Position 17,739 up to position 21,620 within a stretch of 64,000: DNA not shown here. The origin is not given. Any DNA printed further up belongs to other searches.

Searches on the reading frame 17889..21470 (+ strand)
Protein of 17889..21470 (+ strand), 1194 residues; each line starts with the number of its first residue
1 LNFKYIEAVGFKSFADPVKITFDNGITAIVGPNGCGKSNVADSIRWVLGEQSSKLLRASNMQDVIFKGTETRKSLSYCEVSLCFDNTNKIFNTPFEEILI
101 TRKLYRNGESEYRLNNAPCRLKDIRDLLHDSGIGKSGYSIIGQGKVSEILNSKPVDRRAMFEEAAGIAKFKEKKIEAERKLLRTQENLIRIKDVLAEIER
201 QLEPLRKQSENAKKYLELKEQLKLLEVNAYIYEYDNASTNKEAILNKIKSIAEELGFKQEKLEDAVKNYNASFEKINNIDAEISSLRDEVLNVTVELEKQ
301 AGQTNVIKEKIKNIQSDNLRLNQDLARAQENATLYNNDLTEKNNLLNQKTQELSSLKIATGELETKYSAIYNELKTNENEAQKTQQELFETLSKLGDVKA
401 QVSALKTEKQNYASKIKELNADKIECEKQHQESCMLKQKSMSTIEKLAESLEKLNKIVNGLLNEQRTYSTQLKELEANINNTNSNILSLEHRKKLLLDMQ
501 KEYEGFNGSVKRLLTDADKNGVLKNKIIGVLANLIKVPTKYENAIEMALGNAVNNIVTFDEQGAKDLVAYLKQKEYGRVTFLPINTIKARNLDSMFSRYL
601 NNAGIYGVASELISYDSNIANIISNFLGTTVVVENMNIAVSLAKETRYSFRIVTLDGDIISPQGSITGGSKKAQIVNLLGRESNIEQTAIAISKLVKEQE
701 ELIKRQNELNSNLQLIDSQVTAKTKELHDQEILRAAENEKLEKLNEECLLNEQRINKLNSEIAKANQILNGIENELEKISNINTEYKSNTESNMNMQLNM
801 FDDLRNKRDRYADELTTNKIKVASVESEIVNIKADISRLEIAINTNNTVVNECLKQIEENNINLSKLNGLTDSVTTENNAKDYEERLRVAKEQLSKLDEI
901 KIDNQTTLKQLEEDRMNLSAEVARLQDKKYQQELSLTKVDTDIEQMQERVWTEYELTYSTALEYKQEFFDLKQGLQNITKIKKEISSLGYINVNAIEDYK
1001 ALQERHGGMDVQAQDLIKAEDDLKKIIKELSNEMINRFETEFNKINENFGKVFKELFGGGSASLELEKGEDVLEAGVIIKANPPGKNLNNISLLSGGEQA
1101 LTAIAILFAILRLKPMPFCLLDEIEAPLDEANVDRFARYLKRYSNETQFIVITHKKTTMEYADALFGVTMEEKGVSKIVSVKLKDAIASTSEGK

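Call 6: search_protein_families(library=pfam, proteins=[window:17889-21470:+], max_evalue=0.001)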
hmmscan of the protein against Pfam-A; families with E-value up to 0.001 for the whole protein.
window:17889-21470:+ (1194 aa): 7 families
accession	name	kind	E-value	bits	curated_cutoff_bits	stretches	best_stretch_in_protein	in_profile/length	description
PF02463.25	SMC_N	-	4e-65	219.8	40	1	4-1177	3-220/220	RecF/RecN/SMC N terminal domain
PF06470.18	SMC_hinge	-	7.2e-27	94.5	22.5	1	526-643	3-116/116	SMC proteins Flexible Hinge Domain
PF13304.12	AAA_21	-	1.5e-10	42.1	27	1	26-59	1-39/304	AAA domain, putative AbiEii toxin, Type IV TA system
PF13175.12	AAA_15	-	6.8e-07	29.7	32.1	1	4-405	4-275/374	AAA ATPase domain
PF13476.12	AAA_23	-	5.4e-05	24.3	27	1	10-203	6-201/201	AAA domain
PF13555.12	AAA_29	-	0.0006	19.9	27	0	12-49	10-47/61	P-loop containing region of AAA domain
PF00005.33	ABC_tran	-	0.00071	20.6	25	1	25-109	12-80/137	ABC transporter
